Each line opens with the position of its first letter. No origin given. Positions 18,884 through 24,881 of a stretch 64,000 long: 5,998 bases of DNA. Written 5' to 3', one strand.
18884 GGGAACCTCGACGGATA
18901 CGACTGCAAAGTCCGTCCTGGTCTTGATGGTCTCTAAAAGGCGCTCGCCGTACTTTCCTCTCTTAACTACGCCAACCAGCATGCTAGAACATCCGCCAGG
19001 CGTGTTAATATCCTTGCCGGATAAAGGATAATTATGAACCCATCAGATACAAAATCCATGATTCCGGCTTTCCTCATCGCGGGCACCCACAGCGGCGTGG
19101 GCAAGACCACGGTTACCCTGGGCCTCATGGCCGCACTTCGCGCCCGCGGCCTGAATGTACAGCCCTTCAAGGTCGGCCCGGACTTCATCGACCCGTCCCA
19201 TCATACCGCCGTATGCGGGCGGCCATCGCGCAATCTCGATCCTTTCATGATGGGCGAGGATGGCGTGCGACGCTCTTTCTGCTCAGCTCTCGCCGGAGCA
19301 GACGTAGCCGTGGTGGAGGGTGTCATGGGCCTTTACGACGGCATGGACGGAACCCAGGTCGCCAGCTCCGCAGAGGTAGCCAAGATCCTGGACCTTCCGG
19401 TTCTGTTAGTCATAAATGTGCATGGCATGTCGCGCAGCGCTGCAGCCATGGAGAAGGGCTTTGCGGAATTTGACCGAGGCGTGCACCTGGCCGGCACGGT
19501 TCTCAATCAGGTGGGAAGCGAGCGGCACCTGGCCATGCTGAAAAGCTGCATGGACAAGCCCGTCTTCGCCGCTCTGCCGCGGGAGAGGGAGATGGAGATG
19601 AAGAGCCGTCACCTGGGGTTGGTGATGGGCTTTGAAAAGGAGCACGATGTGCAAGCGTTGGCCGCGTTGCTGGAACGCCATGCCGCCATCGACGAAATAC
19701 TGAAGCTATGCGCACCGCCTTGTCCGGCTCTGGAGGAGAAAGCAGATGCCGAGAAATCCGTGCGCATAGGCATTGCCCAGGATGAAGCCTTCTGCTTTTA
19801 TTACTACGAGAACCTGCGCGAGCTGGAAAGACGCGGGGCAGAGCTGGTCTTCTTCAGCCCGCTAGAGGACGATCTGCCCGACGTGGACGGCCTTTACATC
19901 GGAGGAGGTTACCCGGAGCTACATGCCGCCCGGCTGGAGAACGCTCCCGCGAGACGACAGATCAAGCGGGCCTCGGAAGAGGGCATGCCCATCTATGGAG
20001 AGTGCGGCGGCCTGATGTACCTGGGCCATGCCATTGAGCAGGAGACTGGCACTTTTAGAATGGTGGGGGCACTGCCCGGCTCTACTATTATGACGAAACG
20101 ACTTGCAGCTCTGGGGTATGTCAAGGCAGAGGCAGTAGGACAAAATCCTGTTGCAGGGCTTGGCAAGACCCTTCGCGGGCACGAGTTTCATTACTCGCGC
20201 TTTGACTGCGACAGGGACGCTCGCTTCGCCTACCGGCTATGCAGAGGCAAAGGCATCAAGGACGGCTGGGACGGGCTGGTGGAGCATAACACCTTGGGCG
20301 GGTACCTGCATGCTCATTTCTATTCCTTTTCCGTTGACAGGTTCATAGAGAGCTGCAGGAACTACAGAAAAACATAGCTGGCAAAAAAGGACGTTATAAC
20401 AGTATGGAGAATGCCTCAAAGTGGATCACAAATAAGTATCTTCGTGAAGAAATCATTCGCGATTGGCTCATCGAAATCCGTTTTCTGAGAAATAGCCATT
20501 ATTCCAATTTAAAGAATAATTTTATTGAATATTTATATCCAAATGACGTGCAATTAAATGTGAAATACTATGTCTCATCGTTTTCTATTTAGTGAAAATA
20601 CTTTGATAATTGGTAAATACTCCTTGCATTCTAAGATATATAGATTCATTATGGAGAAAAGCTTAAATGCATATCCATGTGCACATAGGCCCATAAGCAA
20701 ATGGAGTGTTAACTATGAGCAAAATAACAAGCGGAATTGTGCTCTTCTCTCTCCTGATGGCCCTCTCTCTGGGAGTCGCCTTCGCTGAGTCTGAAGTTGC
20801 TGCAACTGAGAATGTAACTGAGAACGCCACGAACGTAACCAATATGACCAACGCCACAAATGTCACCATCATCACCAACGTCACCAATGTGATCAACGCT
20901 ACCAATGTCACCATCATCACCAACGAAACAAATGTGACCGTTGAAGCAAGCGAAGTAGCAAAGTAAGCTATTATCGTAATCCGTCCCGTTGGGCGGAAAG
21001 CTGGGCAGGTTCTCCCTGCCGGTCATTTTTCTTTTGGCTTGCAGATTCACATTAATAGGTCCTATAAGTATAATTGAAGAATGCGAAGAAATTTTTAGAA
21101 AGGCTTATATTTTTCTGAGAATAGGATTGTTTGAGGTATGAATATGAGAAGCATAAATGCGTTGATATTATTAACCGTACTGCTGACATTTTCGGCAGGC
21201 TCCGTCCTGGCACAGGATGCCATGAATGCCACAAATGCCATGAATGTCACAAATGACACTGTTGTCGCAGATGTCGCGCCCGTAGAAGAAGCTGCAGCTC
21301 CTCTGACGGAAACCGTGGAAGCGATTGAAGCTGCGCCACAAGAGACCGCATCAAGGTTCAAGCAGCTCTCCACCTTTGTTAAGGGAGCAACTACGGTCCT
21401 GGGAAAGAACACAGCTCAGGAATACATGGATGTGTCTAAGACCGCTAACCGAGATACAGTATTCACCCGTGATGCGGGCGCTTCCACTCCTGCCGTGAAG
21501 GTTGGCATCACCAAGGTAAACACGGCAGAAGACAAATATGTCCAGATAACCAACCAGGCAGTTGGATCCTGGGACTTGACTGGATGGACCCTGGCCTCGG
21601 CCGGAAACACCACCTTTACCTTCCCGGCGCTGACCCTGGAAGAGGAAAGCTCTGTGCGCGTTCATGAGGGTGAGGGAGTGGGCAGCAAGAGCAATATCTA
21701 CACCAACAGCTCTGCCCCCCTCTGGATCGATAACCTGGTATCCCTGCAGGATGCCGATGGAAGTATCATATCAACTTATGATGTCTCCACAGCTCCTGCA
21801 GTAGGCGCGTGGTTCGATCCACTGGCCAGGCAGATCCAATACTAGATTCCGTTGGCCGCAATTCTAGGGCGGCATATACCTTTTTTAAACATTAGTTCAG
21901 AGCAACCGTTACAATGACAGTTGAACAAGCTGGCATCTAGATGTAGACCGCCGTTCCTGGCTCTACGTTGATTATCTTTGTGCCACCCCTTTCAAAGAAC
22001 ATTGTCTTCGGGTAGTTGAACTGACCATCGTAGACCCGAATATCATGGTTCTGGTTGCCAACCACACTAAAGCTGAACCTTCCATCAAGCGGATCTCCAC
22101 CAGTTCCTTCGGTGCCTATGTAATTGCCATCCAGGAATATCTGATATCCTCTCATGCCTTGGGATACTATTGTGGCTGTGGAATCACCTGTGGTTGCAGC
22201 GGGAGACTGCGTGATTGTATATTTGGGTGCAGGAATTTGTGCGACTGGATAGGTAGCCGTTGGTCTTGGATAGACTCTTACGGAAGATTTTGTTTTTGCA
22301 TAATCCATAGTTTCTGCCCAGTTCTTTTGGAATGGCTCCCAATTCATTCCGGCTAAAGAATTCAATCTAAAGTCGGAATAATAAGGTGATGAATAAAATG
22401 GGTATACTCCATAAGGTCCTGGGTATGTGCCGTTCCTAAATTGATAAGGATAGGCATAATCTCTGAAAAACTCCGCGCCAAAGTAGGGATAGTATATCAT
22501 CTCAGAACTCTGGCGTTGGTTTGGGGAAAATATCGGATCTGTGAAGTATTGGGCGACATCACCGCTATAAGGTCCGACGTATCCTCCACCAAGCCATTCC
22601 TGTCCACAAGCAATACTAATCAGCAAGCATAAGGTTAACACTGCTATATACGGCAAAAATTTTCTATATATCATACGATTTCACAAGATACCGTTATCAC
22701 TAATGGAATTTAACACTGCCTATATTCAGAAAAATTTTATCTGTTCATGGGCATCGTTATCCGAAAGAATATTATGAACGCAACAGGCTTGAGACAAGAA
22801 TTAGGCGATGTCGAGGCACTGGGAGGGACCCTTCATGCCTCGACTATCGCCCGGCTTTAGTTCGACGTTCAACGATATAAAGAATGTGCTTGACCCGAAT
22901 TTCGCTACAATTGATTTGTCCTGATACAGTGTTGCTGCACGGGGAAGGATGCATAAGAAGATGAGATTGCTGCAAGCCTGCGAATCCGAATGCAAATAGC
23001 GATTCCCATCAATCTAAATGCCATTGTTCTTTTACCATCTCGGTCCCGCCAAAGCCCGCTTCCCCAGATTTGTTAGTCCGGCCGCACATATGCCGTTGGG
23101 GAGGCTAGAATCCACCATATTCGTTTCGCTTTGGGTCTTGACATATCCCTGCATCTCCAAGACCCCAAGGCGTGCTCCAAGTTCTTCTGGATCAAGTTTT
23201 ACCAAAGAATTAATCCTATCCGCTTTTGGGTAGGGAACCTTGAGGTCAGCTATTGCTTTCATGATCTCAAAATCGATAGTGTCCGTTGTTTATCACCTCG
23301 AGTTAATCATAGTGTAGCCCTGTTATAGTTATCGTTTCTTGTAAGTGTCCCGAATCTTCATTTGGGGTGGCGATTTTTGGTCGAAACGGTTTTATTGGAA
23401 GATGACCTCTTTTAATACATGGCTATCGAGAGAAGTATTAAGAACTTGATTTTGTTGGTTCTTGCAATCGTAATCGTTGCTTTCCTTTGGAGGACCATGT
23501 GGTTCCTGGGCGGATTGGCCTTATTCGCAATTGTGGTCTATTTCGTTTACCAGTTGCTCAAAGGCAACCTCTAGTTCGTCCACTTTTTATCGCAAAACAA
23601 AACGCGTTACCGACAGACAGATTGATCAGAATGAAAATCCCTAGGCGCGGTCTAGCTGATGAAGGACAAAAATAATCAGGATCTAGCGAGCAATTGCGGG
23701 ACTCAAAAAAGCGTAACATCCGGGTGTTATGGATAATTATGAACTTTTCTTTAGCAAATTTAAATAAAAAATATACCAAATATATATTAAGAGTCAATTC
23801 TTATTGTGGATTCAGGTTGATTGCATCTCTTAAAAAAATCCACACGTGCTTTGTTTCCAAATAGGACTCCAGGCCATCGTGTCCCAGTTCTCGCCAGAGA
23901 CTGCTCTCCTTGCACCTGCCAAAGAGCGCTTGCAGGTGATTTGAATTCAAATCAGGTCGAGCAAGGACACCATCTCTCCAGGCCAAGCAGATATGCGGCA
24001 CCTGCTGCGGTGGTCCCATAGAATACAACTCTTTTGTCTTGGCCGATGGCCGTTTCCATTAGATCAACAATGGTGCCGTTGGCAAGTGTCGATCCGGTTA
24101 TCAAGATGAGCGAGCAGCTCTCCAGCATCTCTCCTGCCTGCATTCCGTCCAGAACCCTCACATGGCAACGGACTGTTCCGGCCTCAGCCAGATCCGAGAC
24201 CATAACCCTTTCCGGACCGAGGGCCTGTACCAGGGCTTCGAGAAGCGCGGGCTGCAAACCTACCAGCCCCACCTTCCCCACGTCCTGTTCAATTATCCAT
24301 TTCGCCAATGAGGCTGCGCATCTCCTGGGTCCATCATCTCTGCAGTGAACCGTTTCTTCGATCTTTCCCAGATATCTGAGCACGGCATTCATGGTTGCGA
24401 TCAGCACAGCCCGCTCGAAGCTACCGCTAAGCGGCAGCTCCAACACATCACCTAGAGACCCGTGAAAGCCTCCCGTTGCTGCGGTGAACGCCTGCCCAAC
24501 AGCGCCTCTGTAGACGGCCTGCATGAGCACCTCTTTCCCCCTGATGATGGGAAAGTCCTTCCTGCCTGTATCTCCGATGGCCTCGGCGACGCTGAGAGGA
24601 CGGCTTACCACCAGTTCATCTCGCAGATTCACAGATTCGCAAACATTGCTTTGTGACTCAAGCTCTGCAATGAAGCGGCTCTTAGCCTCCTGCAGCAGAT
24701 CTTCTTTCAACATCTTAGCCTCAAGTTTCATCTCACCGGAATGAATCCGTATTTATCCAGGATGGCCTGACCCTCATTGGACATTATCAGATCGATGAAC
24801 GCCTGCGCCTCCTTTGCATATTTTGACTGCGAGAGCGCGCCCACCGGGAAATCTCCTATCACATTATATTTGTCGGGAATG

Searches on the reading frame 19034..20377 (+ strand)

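Call 30: search_protein_families(library=pfam, proteins=[window:19034-20377:+])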
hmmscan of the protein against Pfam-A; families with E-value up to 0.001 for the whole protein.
window:19034-20377:+ (447 aa): 3 families
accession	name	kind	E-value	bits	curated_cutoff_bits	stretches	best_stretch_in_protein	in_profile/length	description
PF07685.20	GATase_3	-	3.1e-41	141.6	27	1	244-431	1-193/196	CobB/CobQ-like glutamine amidotransferase domain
PF01656.29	CbiA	-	1.7e-17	64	25.4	1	14-192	2-121/125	CobQ/CobB/MinD/ParA nucleotide binding domain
PF13500.12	AAA_26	-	4.3e-16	59.8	27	2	87-188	97-195/198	AAA domain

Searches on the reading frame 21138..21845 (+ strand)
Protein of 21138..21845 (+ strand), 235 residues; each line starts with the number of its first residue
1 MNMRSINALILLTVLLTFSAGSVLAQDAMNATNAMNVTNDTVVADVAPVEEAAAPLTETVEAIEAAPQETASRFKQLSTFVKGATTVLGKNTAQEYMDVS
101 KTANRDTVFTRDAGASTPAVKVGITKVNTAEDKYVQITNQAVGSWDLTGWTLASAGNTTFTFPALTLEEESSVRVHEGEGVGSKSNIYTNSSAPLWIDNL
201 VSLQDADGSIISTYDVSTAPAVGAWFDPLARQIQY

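Call 30: search_protein_families(library=pfam, proteins=[window:21138-21845:+])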
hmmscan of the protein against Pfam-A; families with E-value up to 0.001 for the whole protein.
window:21138-21845:+ (235 aa): 1 family
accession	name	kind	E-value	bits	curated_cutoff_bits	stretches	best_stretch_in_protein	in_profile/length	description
PF00932.25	LTD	-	4.2e-12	46.8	34.3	1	118-216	4-107/109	Lamin Tail Domain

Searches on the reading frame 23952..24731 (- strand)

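Call 30: search_protein_families(library=pfam, proteins=[window:23952-24731:-])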
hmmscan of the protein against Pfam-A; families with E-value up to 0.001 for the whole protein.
window:23952-24731:- (259 aa): 1 family
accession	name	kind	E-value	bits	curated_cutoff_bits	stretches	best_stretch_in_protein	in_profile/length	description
PF04016.18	DUF364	-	8.7e-08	32.4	23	1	152-243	12-99/147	Putative heavy-metal chelation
